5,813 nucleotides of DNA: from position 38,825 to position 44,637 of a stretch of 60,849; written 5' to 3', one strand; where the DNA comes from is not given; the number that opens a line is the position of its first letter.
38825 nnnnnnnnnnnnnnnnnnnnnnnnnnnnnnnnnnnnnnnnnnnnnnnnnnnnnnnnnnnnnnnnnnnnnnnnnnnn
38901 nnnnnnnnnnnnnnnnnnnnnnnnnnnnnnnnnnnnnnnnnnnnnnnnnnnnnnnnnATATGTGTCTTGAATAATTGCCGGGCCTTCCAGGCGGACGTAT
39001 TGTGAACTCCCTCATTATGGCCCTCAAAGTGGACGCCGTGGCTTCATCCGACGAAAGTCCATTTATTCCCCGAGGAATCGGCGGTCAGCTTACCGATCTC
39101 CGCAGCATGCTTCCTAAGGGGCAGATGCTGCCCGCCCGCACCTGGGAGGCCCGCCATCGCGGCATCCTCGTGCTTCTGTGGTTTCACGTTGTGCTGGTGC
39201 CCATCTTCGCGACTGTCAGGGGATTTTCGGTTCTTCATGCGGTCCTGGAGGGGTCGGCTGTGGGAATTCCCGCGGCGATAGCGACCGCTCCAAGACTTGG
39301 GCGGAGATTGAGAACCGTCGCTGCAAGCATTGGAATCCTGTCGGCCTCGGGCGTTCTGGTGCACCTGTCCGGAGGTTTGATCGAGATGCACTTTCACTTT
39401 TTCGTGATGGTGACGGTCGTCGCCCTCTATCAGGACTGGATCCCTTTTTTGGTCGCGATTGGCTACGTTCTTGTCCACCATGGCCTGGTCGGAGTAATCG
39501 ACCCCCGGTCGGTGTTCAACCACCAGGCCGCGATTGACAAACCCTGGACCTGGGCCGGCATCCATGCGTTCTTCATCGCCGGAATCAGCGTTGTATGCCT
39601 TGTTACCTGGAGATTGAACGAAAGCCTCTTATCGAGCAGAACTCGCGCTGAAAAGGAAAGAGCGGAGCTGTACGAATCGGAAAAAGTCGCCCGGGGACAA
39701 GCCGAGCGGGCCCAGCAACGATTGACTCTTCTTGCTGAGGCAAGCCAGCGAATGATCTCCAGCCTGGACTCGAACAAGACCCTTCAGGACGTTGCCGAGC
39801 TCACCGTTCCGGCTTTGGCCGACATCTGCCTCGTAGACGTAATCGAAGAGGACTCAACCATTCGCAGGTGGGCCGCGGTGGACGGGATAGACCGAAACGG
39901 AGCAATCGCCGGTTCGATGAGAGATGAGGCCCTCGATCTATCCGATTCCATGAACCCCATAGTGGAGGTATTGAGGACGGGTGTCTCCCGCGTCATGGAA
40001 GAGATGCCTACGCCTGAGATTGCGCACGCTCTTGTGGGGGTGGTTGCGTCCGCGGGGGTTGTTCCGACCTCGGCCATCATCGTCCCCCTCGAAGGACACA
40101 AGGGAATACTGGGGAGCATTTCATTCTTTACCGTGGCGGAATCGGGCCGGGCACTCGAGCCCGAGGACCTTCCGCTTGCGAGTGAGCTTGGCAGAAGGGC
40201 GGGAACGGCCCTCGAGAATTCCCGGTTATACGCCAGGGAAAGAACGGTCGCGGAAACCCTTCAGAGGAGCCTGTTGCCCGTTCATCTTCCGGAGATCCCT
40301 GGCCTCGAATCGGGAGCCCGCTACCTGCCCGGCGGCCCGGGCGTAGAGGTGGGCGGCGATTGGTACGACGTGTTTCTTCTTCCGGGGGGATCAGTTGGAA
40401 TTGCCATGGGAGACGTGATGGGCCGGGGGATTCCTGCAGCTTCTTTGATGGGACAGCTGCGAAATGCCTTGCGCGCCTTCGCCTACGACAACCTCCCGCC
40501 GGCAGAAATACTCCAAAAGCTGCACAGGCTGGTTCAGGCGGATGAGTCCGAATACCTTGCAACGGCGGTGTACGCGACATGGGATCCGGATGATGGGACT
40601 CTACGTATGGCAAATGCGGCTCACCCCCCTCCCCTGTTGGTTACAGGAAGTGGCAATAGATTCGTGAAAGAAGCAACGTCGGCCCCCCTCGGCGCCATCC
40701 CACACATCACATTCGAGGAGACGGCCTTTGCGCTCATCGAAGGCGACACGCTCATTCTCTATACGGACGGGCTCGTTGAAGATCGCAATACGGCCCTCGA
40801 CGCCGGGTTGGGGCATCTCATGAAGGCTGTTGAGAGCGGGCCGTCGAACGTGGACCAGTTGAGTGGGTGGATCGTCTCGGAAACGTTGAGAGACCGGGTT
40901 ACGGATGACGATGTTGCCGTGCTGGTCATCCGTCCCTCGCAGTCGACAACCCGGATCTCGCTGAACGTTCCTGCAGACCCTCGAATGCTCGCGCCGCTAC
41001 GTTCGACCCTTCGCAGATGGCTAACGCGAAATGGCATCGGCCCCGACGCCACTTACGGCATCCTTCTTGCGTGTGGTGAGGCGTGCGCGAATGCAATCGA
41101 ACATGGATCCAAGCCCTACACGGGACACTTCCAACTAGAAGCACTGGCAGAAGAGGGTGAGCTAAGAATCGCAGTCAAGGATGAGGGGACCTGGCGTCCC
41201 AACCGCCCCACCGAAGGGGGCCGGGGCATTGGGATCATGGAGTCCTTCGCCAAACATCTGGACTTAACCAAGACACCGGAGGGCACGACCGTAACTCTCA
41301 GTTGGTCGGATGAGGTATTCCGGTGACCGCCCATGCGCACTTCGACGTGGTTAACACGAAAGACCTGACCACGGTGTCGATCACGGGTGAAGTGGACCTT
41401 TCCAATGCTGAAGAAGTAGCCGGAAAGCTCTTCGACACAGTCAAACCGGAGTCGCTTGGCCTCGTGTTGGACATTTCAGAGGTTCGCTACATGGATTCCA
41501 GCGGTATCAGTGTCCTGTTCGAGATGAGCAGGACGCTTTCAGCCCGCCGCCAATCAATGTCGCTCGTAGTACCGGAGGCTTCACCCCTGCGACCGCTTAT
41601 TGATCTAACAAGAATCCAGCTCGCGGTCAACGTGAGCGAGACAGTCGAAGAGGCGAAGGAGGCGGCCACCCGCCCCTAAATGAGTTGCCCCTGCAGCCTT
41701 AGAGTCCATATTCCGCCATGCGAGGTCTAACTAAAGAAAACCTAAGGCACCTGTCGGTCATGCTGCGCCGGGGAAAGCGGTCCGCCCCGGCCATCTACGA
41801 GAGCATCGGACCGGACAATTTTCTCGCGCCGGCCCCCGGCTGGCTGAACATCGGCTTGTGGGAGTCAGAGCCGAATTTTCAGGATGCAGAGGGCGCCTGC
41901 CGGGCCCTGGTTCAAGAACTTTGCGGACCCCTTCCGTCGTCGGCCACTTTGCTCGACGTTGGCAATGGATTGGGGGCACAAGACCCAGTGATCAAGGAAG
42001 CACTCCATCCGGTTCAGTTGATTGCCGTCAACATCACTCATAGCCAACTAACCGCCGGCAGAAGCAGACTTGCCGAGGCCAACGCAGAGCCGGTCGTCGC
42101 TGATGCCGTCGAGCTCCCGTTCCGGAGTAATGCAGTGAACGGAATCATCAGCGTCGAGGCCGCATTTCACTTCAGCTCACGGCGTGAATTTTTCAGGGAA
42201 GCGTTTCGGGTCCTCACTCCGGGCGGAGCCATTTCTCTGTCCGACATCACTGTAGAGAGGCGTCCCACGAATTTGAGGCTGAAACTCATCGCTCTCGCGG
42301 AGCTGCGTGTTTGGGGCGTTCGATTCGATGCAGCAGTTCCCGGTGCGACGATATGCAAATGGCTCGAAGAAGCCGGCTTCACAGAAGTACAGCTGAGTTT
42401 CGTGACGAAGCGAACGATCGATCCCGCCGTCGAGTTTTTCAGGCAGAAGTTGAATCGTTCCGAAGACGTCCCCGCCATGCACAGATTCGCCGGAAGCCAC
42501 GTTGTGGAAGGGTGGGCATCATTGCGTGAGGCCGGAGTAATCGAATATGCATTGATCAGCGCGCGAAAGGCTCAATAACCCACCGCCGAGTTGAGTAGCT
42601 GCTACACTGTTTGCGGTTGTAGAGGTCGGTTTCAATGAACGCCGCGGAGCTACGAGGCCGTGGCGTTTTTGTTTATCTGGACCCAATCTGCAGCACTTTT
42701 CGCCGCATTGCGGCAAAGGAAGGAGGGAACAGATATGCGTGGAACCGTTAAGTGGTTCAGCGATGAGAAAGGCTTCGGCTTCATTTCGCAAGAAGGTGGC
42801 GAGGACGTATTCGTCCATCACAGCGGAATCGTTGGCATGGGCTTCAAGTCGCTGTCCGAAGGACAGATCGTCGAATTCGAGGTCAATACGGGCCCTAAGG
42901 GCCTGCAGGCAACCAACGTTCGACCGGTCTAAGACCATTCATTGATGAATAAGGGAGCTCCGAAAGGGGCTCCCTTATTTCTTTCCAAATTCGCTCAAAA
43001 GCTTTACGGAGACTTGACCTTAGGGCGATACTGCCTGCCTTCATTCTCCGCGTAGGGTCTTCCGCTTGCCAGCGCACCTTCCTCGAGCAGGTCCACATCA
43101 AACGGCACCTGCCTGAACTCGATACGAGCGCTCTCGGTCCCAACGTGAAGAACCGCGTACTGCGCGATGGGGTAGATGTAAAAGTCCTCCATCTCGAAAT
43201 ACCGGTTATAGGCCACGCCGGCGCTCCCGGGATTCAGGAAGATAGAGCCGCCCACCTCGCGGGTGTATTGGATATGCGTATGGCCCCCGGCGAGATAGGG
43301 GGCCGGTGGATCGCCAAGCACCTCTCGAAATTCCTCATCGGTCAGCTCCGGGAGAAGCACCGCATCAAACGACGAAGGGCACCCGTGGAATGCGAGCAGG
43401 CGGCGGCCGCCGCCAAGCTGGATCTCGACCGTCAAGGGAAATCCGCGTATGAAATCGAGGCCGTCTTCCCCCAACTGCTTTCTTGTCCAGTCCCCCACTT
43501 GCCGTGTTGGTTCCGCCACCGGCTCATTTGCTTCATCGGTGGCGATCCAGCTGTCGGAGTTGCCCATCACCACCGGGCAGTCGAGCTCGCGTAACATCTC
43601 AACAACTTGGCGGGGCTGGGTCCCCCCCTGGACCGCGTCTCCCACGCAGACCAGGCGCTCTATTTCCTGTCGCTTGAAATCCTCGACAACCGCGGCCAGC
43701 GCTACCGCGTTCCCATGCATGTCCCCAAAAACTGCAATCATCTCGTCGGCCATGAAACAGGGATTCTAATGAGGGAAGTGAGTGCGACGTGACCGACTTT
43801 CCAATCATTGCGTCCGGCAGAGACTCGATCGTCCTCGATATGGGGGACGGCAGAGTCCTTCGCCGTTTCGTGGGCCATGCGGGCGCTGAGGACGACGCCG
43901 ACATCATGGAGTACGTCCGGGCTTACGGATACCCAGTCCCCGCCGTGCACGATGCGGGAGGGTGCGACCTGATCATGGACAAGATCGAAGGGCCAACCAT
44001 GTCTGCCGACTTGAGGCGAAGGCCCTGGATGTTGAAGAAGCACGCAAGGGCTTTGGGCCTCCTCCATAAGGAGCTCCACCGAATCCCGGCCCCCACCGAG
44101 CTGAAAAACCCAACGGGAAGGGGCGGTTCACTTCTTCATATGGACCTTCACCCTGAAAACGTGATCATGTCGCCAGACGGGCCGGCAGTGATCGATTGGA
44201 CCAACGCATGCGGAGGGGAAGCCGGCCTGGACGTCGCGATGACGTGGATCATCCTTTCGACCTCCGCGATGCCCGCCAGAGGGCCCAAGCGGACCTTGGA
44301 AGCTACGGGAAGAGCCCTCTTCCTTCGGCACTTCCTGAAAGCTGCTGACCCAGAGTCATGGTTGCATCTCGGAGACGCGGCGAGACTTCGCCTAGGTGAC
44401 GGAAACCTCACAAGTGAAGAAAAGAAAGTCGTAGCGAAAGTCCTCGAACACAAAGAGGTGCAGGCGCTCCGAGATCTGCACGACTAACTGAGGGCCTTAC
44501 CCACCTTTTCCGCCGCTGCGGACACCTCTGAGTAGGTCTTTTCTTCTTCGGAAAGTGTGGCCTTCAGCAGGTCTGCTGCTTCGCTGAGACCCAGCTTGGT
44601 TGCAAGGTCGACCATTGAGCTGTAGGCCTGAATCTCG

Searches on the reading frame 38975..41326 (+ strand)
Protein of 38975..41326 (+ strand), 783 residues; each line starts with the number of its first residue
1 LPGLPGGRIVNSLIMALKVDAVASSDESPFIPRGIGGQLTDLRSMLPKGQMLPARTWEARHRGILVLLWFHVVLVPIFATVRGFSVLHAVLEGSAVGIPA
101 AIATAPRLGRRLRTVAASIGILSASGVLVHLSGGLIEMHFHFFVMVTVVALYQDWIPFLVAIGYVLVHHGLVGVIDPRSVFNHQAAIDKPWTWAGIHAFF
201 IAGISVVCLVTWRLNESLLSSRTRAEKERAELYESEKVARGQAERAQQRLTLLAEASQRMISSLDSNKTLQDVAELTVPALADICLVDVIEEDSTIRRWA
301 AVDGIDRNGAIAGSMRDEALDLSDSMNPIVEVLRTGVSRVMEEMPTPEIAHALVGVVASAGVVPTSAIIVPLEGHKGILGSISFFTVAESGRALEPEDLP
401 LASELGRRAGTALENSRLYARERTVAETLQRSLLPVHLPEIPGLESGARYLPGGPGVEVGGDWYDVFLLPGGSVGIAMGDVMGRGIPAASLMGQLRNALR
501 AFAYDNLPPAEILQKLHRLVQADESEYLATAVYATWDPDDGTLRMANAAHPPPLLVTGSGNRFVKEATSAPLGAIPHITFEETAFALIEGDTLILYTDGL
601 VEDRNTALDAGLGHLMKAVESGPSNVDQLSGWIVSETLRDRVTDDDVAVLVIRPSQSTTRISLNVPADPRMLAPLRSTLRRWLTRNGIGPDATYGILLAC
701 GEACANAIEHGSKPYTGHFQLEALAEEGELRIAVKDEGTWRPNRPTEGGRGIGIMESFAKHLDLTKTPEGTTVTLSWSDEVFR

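Call 50: search_protein_families(library=pfam, proteins=[window:38975-41326:+], max_evalue=0.001)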
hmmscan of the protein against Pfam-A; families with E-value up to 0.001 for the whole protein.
window:38975-41326:+ (783 aa): 2 families
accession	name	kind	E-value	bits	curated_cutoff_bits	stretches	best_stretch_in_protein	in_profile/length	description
PF07228.17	SpoIIE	-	2.4e-46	158.5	25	1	470-653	1-190/192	Stage II sporulation protein E (SpoIIE)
PF13581.12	HATPase_c_2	-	1e-23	84.1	27.4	1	665-777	1-127/127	Histidine kinase-like ATPase domain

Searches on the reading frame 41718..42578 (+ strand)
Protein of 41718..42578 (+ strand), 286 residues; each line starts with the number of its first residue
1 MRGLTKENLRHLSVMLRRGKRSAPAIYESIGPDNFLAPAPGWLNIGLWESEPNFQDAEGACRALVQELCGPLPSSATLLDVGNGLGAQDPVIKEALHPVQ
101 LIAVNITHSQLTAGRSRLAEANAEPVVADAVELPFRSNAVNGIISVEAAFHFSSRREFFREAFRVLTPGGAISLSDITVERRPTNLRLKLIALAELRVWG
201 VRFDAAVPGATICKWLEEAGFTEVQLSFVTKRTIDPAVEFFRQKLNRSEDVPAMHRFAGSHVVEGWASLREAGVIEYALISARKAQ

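Call 73: search_protein_families(library=pfam, proteins=[window:41718-42578:+], max_evalue=0.0001)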
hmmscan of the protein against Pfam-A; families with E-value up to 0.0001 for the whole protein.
window:41718-42578:+ (286 aa): 6 families
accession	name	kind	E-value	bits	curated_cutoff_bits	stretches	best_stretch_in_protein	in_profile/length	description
PF08241.18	Methyltransf_11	-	1.4e-14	55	21.2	1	79-172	1-93/95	Methyltransferase domain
PF13649.12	Methyltransf_25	-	4.9e-12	46.8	27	1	79-170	2-97/97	Methyltransferase domain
PF13489.12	Methyltransf_23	-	1.6e-06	28.4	27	1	57-225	5-163/164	Methyltransferase domain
PF13847.12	Methyltransf_31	-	1e-05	25.7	27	1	75-180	4-115/145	Methyltransferase domain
PF01209.24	Ubie_methyltran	-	2.5e-05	24.2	20.1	1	67-173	41-150/233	ubiE/COQ5 methyltransferase family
PF02353.26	CMAS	-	3.3e-05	23.8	27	1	75-183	63-173/273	Mycolic acid cyclopropane synthetase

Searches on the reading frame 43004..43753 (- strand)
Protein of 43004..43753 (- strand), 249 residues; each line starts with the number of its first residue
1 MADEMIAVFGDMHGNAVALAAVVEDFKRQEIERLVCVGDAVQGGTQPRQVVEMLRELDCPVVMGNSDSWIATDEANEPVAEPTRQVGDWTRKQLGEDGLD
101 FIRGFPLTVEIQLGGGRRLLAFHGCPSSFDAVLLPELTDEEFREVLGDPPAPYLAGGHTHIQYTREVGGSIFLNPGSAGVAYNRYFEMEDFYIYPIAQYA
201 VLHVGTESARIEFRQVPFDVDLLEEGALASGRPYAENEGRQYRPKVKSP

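Call 73: search_protein_families(library=pfam, proteins=[window:43004-43753:-], max_evalue=0.0001)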
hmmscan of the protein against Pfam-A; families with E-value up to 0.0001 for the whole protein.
window:43004-43753:- (249 aa): 2 families
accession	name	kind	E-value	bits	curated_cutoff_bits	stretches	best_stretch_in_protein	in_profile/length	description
PF12850.12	Metallophos_2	-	3.5e-18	66.5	27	1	6-181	3-138/154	Calcineurin-like phosphoesterase superfamily domain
PF00149.33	Metallophos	-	4e-11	44.2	21.5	1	6-161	3-190/191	Calcineurin-like phosphoesterase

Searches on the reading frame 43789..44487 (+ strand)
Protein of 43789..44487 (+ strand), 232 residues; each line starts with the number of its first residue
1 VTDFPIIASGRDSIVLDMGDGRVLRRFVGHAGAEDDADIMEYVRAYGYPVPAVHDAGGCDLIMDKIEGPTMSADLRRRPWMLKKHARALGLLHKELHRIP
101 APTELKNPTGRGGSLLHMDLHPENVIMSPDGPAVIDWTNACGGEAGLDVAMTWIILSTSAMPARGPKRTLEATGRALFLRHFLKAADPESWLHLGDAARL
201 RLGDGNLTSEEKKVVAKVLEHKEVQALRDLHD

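Call 73: search_protein_families(library=pfam, proteins=[window:43789-44487:+], max_evalue=0.0001)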
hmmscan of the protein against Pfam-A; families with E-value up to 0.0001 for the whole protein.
window:43789-44487:+ (232 aa): 1 family
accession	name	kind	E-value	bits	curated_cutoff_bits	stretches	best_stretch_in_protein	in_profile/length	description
PF01636.29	APH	-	6.1e-13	49.5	23.2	1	114-177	169-229/239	Phosphotransferase enzyme family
